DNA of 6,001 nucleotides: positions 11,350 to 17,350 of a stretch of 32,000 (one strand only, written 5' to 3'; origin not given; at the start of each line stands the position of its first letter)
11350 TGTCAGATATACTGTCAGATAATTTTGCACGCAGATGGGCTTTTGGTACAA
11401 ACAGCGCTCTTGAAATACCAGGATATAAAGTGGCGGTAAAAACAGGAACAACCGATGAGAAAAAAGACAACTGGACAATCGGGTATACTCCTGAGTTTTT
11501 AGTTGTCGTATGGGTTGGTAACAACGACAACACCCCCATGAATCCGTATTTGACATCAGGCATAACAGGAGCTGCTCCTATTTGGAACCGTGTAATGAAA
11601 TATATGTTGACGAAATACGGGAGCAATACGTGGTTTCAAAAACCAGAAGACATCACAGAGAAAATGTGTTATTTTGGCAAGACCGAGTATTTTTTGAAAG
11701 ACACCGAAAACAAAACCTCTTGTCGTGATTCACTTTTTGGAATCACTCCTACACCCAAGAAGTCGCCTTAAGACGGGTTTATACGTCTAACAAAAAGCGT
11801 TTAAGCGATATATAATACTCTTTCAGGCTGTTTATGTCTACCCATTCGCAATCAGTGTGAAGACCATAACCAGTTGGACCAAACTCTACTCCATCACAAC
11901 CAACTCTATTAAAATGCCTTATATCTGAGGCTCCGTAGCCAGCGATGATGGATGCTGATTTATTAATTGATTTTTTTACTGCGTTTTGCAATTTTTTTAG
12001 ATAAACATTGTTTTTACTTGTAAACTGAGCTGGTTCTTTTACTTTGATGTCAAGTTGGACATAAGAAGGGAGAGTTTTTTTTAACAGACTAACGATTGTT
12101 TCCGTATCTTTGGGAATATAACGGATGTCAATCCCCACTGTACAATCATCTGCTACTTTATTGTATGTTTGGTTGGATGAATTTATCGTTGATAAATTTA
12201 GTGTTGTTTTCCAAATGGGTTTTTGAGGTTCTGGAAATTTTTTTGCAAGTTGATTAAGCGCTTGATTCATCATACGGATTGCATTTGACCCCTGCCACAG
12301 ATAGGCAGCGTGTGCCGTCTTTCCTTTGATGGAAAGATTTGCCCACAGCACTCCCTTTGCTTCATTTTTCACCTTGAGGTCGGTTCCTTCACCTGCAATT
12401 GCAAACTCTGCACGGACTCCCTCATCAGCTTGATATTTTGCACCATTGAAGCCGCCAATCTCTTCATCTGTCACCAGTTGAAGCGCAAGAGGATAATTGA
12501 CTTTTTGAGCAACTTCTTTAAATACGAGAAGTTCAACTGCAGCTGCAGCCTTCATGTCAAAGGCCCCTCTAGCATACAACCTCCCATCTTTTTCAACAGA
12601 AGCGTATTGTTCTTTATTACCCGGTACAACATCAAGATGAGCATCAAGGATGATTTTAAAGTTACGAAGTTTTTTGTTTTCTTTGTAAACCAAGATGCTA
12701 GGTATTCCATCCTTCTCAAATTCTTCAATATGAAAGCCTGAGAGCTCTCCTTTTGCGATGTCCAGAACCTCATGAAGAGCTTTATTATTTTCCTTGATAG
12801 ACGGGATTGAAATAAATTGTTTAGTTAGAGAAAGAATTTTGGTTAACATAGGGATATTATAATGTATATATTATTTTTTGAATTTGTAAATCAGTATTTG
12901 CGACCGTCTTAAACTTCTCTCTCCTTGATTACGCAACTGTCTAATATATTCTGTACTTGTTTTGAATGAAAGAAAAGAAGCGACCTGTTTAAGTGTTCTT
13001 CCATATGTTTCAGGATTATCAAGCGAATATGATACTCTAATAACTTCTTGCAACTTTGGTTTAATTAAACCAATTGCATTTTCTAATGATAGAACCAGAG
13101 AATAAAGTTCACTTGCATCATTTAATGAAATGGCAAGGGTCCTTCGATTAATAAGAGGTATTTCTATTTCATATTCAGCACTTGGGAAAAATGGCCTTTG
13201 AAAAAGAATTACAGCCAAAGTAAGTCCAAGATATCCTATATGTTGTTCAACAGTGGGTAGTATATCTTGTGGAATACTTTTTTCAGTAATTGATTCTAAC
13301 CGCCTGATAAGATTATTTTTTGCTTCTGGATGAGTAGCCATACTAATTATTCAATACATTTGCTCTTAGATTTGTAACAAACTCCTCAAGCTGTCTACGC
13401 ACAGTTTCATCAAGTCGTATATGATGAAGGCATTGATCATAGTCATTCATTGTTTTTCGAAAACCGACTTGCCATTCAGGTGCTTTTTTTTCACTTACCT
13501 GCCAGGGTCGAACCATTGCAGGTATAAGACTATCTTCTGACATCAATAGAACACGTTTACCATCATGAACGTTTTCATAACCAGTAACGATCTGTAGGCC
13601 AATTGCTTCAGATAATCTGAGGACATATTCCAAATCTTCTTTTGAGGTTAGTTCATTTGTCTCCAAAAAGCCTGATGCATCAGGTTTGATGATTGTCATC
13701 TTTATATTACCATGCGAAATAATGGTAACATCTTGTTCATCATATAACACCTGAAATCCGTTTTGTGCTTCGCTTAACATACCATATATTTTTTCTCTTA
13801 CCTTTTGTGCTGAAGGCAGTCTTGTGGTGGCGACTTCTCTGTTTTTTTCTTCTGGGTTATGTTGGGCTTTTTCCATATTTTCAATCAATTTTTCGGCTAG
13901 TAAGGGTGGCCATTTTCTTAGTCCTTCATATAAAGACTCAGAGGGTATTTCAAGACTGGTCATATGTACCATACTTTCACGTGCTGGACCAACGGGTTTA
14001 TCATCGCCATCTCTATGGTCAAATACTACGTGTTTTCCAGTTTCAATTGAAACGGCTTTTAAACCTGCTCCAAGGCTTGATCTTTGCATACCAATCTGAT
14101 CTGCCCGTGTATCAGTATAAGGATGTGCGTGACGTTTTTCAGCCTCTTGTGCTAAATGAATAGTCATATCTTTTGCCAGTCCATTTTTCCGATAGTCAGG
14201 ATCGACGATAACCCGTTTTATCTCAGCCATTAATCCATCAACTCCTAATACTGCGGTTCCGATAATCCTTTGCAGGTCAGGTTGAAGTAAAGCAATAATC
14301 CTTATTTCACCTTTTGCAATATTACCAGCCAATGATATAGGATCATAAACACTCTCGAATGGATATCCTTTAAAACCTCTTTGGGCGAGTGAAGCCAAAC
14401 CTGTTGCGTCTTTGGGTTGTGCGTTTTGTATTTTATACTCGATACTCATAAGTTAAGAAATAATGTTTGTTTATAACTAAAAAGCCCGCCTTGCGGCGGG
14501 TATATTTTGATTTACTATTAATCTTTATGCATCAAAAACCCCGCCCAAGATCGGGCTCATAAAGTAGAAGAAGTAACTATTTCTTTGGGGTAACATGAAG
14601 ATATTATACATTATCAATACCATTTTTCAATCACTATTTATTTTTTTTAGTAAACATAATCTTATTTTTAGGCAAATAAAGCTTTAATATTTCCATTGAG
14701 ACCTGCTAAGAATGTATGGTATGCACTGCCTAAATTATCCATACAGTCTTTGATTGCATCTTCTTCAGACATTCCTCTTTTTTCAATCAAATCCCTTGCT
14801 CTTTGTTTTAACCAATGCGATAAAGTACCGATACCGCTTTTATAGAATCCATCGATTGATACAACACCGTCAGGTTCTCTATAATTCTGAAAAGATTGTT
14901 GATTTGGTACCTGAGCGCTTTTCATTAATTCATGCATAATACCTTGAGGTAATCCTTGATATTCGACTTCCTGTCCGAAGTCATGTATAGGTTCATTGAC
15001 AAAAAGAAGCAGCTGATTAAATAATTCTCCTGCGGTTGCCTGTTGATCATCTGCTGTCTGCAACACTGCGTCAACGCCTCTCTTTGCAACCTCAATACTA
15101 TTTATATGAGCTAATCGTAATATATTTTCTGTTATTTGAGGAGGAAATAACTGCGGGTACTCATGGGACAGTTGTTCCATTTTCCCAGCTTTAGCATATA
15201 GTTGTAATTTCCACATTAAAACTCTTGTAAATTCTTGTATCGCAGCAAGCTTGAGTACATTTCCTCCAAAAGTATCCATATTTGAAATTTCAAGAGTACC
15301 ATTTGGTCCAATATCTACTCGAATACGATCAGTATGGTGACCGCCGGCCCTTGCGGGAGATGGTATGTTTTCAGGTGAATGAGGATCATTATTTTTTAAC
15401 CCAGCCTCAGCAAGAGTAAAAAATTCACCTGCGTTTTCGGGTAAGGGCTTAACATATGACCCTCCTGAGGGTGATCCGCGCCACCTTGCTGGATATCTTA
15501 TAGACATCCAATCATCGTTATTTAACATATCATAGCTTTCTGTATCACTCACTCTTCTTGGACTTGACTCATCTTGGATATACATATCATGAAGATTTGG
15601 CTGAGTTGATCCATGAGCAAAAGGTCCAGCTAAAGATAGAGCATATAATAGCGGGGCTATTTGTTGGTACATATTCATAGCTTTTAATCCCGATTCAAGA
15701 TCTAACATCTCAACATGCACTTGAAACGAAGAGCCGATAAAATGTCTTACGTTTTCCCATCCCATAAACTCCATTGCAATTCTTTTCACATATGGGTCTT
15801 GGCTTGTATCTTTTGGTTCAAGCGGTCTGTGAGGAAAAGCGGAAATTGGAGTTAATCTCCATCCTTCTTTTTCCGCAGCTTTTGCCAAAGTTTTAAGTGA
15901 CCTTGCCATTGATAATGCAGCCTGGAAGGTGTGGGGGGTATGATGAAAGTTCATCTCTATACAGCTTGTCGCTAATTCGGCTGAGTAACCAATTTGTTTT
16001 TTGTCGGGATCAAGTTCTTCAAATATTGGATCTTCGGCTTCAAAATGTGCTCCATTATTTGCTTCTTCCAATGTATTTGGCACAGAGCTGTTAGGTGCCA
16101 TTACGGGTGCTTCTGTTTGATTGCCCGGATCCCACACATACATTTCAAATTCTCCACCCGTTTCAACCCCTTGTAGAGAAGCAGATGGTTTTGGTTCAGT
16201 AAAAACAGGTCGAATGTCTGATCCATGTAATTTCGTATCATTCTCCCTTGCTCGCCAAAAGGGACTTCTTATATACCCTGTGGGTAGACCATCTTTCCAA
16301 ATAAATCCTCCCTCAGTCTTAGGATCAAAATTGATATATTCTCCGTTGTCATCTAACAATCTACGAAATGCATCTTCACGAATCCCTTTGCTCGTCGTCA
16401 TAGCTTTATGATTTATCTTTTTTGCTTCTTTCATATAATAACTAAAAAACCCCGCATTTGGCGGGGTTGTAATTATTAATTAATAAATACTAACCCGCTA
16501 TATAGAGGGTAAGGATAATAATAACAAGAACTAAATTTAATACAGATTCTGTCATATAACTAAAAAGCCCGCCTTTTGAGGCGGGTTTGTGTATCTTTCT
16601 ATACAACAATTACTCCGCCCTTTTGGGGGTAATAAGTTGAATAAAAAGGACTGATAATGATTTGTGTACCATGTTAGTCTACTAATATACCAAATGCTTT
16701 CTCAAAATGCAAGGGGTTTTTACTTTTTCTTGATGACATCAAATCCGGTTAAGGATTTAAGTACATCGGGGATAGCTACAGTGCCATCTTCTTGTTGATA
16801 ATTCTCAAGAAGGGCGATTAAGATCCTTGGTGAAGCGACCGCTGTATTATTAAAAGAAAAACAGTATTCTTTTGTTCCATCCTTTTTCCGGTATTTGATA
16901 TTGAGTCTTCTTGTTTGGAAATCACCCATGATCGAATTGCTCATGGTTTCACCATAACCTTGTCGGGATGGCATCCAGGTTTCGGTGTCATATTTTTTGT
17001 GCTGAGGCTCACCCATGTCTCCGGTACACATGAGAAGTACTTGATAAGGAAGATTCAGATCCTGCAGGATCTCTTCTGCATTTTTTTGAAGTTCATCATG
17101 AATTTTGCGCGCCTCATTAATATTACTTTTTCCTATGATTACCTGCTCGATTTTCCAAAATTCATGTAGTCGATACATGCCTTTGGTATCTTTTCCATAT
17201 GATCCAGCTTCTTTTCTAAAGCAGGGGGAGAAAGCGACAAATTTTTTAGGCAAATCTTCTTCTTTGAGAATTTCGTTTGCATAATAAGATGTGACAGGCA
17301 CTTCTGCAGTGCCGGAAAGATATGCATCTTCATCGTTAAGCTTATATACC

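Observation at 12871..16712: Candidate uncharacterised amidoligase system: enlarged GCS2-type ligase + GNAT fusion + sigma-r4-like HTH (M20 deacylase adjacent)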

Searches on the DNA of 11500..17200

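Call 51: search_rna_families(source=window, start=11500, end=17200, threshold=evalue, max_evalue=1)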
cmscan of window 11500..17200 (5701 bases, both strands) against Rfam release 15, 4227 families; matches with E-value up to 1: 9.
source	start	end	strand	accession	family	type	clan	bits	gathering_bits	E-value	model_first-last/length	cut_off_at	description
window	16559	16666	-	RF01859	Phe_leader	Cis-reg; leader;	-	35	55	0.0042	1-125/125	no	Phenylalanine leader peptide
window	16446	16525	-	RF00624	P9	Gene;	-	29.5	43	0.0024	1-74/74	no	Pseudomonas sRNA P9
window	16558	16644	-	RF00506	Thr_leader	Cis-reg; leader;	-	27.9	55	0.037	1-118/118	no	Threonine operon leader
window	16441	16612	-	RF00022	GcvB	Gene;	-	27.8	42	0.0033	1-204/204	no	GcvB RNA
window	14476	14597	-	RF01859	Phe_leader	Cis-reg; leader;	-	25.5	55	0.52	1-125/125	no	Phenylalanine leader peptide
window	16561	16671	-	RF00512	Leu_leader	Cis-reg; leader;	-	24.6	50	0.08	1-148/148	no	Leucine operon leader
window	16440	16511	-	RF02837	anti-hemB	Gene; sRNA;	-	21.9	49.5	0.088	1-81/81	no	Burkholderia RNA 7 (anti-hemB)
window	13736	13834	+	RF02706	TeloSII_ncR30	Gene; sRNA;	-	19.4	86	0.37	1-226/226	no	TeloSII non coding RNA 30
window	12423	12471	-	RF01119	sR32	Gene; snRNA; snoRNA; CD-box;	-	16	40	0.69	1-57/57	no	Small nucleolar RNA sR32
